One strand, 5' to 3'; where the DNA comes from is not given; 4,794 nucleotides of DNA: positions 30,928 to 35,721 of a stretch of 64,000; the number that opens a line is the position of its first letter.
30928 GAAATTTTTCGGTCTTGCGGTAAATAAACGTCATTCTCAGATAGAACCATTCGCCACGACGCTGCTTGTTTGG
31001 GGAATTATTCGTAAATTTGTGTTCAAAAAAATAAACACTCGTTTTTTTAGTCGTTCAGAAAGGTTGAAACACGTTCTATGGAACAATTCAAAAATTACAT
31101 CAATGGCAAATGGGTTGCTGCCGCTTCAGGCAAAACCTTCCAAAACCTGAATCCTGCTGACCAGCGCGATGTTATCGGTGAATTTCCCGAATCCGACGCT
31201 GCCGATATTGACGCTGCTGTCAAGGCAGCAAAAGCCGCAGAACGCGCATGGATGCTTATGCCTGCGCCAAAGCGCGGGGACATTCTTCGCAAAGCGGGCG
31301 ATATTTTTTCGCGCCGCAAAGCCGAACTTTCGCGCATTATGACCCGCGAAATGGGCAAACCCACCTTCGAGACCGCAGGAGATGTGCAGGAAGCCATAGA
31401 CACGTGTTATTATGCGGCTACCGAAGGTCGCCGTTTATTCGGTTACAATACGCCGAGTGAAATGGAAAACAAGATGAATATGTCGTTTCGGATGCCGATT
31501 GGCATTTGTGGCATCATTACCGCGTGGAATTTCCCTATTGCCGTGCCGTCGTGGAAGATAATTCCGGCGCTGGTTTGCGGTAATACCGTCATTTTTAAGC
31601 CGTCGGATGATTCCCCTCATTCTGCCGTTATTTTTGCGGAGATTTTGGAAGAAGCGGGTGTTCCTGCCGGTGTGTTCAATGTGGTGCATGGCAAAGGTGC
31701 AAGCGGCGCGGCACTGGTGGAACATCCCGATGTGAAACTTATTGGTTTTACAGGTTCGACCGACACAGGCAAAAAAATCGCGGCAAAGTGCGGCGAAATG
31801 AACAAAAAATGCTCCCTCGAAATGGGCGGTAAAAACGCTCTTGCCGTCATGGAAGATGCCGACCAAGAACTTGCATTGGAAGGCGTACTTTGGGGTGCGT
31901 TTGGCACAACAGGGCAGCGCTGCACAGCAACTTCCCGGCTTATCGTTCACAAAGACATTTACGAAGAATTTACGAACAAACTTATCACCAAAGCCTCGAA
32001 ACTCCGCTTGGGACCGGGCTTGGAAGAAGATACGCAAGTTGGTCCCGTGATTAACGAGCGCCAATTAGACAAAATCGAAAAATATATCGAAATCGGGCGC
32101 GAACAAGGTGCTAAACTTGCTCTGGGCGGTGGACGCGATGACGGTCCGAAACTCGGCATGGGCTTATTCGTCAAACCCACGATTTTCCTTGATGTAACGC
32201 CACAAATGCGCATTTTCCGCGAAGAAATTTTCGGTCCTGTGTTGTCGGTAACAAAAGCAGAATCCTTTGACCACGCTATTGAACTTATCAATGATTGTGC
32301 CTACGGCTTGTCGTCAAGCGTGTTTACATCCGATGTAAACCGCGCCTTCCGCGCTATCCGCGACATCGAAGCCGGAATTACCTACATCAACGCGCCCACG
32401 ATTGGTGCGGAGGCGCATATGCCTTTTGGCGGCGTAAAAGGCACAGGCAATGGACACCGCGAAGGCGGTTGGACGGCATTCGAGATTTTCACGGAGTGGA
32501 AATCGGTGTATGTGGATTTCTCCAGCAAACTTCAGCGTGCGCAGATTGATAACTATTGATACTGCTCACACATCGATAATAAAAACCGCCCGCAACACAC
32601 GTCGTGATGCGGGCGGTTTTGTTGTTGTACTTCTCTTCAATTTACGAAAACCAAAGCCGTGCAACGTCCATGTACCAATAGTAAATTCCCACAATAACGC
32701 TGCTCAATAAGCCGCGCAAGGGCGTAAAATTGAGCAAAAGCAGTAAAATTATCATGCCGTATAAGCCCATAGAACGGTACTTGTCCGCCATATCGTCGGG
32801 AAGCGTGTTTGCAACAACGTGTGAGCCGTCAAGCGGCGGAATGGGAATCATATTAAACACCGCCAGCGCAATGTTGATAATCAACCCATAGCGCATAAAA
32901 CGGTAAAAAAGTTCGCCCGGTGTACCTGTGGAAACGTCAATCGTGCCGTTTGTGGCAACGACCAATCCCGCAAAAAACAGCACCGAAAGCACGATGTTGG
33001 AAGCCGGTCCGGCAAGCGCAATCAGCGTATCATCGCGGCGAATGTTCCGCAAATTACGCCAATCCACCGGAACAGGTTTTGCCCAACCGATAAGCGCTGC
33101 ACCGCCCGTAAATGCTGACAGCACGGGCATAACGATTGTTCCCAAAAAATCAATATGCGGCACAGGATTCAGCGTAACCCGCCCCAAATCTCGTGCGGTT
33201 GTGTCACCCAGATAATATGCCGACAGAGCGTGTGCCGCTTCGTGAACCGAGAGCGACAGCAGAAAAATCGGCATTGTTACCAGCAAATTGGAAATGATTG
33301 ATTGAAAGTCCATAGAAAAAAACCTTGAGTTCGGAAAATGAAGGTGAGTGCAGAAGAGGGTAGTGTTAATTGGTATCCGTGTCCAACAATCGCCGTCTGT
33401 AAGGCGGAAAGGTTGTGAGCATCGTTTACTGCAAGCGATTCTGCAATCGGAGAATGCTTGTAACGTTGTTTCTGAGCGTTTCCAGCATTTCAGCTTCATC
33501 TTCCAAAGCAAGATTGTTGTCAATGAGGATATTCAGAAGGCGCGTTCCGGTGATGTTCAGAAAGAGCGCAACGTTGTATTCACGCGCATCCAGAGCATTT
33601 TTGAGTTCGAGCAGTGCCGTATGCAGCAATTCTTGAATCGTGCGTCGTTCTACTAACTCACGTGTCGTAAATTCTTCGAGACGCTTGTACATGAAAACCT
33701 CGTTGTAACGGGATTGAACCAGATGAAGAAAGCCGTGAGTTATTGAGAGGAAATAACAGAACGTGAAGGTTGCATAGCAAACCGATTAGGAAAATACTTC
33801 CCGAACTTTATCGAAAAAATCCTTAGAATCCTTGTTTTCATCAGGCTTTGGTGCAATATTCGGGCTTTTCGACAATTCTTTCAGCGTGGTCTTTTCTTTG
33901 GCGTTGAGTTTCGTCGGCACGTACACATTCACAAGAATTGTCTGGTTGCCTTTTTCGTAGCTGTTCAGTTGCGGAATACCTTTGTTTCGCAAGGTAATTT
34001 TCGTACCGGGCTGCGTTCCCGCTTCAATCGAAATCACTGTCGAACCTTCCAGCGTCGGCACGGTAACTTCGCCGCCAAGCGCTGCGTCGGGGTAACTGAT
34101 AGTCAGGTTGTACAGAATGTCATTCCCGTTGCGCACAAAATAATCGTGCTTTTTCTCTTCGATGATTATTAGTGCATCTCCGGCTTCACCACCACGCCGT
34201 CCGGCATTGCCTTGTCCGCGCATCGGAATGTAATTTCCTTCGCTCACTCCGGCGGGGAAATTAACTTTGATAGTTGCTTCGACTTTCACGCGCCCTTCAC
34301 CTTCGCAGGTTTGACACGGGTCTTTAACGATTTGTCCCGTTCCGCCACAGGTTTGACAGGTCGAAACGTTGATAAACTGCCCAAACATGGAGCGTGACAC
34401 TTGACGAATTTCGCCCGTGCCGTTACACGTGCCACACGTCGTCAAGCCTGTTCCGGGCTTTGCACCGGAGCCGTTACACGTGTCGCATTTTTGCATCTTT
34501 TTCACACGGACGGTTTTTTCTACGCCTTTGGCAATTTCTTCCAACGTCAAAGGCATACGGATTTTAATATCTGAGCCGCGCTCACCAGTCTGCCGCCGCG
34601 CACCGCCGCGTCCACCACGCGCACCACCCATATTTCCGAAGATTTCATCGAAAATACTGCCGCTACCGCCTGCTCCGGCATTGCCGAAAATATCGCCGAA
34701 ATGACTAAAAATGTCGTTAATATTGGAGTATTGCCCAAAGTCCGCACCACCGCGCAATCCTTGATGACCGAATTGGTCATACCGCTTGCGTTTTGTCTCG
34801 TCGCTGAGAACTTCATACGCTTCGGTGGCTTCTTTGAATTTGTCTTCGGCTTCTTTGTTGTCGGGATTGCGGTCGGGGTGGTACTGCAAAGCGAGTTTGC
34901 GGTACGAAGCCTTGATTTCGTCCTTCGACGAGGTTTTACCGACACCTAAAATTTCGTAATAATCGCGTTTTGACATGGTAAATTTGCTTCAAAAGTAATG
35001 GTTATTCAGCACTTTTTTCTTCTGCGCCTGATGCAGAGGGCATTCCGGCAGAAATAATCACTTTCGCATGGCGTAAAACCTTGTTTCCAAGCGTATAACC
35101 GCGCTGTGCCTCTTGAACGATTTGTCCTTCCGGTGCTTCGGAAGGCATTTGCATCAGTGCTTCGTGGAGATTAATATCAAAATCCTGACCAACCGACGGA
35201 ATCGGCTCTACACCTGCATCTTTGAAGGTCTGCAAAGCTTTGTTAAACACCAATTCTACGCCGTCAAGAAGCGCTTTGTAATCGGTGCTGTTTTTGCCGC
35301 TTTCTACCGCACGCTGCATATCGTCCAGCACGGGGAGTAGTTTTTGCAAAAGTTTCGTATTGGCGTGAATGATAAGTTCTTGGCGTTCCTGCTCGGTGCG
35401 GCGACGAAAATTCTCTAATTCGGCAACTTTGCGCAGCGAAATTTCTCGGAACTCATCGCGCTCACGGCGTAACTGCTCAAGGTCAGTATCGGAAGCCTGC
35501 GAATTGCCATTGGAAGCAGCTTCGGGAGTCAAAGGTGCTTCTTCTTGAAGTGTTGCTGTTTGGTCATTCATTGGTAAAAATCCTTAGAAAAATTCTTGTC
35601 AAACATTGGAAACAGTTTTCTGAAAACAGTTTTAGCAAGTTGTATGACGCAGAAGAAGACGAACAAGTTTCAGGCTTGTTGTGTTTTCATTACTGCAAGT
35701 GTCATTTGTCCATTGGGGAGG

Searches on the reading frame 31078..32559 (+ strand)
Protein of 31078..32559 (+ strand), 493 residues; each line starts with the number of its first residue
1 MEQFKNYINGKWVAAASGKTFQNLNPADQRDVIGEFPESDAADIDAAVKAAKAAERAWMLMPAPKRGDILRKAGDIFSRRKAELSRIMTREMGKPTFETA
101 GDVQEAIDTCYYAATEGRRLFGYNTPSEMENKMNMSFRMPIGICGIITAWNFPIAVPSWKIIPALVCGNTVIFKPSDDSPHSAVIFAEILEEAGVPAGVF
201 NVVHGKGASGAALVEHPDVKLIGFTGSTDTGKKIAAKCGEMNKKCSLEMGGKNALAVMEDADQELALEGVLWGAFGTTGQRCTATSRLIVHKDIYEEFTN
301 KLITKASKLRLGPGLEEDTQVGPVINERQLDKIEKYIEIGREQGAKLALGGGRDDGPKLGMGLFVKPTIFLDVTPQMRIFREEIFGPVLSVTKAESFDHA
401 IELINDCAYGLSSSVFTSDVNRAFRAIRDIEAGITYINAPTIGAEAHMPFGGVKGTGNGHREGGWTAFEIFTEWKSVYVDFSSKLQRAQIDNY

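Call 104: search_protein_families(library=pfam, proteins=[window:31078-32559:+], max_evalue=0.00001)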
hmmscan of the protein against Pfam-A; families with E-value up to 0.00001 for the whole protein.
window:31078-32559:+ (493 aa): 1 family
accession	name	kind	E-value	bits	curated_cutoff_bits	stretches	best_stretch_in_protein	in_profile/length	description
PF00171.27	Aldedh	-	1.3e-175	584.8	23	1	12-477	1-461/461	Aldehyde dehydrogenase family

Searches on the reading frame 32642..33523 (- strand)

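Call 104: search_protein_families(library=pfam, proteins=[window:32642-33523:-], max_evalue=0.00001)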
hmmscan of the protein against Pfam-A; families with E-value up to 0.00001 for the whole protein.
window:32642-33523:- (293 aa): 1 family
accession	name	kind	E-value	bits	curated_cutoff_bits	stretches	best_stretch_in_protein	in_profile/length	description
PF02163.28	Peptidase_M50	-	2.6e-13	50.3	27.2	1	206-264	159-221/221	Peptidase family M50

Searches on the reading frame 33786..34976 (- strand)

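Call 104: search_protein_families(library=pfam, proteins=[window:33786-34976:-], max_evalue=0.00001)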
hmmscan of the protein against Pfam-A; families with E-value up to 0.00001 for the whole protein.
window:33786-34976:- (396 aa): 3 families
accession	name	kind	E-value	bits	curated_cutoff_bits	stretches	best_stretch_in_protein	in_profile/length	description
PF01556.23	DnaJ_C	-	1.9e-44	151.8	26.6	1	137-354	1-152/152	DnaJ C terminal domain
PF00226.36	DnaJ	-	5.5e-28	97.3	27.8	1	5-67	1-63/63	DnaJ domain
PF00684.25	DnaJ_CXXCXGXG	-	3.2e-17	63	32.7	1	164-228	1-65/65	DnaJ central domain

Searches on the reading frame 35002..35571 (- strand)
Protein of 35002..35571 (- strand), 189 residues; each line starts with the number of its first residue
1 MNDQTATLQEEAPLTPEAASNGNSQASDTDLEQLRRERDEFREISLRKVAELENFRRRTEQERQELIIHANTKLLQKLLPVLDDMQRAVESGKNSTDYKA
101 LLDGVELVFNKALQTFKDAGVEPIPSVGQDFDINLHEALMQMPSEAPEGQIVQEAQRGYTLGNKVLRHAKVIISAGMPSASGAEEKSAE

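Call 104: search_protein_families(library=pfam, proteins=[window:35002-35571:-], max_evalue=0.00001)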
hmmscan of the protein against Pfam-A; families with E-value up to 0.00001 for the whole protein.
window:35002-35571:- (189 aa): 1 family
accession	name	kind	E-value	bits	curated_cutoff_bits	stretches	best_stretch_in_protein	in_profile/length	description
PF01025.24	GrpE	-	3.5e-45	154.1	25.8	1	18-174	7-164/165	GrpE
